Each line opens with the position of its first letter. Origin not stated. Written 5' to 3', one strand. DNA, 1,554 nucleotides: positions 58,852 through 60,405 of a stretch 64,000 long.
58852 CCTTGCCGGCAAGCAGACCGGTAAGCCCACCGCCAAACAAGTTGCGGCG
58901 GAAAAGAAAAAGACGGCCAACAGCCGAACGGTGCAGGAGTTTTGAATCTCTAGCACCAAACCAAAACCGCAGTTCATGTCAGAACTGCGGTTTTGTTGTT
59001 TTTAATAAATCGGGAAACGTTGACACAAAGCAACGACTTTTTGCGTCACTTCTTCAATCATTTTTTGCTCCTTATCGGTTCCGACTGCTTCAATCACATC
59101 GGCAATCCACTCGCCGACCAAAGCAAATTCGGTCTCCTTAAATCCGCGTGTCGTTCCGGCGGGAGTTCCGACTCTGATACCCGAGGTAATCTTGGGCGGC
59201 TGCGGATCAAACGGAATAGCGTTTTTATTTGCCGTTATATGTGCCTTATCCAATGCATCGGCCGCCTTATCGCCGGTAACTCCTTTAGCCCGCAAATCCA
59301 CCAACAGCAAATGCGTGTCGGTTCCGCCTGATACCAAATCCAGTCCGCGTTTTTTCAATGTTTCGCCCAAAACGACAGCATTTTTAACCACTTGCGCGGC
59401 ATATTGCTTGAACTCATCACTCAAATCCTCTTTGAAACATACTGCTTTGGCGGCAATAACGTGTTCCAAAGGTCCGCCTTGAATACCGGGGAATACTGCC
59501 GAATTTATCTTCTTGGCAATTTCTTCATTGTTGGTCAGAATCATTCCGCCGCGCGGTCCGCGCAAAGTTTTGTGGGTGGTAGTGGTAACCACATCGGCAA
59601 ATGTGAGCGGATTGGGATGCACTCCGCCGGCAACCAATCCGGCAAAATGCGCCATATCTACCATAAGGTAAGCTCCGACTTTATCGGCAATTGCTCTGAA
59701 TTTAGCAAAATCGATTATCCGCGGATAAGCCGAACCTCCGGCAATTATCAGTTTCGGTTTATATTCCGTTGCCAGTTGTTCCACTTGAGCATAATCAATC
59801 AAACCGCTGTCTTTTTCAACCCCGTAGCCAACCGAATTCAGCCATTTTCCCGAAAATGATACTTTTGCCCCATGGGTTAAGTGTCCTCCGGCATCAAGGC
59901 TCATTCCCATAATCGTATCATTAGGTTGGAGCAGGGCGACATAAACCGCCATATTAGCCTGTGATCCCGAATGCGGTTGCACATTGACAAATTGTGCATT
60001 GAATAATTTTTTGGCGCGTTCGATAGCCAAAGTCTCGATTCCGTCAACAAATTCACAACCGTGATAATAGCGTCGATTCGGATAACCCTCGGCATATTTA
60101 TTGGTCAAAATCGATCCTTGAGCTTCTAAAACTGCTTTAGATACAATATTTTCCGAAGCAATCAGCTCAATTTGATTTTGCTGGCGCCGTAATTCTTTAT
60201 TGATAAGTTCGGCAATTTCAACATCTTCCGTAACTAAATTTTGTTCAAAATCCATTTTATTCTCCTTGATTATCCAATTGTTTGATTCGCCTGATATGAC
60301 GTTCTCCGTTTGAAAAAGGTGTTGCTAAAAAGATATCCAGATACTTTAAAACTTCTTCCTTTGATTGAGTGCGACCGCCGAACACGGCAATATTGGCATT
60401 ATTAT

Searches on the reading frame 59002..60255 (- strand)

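Call 88: search_protein_families(library=pfam, proteins=[window:59002-60255:-], max_evalue=0.001)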
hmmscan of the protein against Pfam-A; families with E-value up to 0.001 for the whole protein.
window:59002-60255:- (417 aa): 4 families
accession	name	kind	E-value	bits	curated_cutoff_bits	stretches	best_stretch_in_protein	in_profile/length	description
PF00464.25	SHMT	-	4.3e-171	569.3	27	1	8-384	2-399/399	Serine hydroxymethyltransferase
PF01041.23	DegT_DnrJ_EryC1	-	1.5e-07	31.5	19.8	1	145-259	92-204/360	DegT/DnrJ/EryC1/StrS aminotransferase family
PF00155.27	Aminotran_1_2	-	2.9e-06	27.1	19.7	1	90-369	67-350/361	Aminotransferase class I and II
PF01212.27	Beta_elim_lyase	-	3e-05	24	27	1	82-342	42-272/288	Beta-eliminating lyase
